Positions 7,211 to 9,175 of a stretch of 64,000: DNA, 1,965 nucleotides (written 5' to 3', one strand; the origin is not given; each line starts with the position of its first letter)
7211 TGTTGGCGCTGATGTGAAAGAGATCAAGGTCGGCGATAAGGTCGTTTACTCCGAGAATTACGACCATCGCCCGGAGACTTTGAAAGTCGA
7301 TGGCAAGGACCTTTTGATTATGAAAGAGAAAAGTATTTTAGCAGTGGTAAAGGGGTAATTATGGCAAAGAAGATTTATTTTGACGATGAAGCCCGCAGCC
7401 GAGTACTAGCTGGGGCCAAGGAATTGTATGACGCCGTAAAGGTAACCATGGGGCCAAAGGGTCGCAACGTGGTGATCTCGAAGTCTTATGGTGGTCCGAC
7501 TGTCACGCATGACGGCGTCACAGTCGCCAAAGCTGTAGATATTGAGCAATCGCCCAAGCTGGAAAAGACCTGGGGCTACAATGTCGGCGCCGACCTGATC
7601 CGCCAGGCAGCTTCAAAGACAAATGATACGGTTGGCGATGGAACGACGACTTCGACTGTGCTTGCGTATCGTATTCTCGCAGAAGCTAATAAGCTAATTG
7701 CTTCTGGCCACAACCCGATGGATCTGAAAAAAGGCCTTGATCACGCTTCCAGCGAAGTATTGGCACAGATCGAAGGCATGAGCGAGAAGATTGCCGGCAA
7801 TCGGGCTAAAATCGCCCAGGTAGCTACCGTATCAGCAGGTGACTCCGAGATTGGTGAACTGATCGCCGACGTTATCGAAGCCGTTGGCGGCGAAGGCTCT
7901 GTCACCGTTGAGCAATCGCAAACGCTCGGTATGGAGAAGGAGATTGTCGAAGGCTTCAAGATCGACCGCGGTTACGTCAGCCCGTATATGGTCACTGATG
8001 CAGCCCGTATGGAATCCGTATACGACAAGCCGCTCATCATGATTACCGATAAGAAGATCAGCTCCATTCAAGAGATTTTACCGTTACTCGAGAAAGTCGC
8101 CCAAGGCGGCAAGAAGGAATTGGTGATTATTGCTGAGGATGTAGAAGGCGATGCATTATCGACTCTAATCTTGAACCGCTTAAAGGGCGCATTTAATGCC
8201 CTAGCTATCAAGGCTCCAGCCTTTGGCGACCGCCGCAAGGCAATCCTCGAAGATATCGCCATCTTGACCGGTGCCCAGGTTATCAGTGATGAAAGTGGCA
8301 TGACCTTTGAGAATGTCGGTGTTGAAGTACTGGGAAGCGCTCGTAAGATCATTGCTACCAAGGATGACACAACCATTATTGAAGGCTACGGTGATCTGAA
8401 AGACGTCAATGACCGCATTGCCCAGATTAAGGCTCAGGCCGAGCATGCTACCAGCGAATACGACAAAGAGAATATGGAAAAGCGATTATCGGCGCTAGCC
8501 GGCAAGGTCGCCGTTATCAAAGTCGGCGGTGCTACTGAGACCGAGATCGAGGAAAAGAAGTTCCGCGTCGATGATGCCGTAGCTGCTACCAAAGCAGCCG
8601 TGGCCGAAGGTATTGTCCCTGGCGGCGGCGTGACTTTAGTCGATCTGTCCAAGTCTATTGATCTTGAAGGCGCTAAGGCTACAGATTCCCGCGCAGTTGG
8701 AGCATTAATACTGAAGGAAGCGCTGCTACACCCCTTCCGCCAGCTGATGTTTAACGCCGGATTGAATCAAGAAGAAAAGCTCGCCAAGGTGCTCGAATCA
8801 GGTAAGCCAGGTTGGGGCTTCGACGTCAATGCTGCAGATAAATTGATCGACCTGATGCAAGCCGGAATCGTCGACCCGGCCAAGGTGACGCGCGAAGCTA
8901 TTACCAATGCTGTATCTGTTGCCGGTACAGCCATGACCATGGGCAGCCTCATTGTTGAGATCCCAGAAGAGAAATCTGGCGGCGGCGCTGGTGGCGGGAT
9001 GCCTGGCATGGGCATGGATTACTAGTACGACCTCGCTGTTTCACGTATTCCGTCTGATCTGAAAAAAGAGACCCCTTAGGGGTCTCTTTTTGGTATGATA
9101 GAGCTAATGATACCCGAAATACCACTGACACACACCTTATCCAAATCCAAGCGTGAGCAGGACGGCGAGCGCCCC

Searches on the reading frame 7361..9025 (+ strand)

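Call 38: search_protein_families(library=pfam, proteins=[window:7361-9025:+], max_evalue=0.01)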
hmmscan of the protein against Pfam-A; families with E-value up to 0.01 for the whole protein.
window:7361-9025:+ (554 aa): 1 family
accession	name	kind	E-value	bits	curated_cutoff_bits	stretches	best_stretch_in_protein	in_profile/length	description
PF00118.29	Cpn60_TCP1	-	1e-69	235.9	34.3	1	22-533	1-488/490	TCP-1/cpn60 chaperonin family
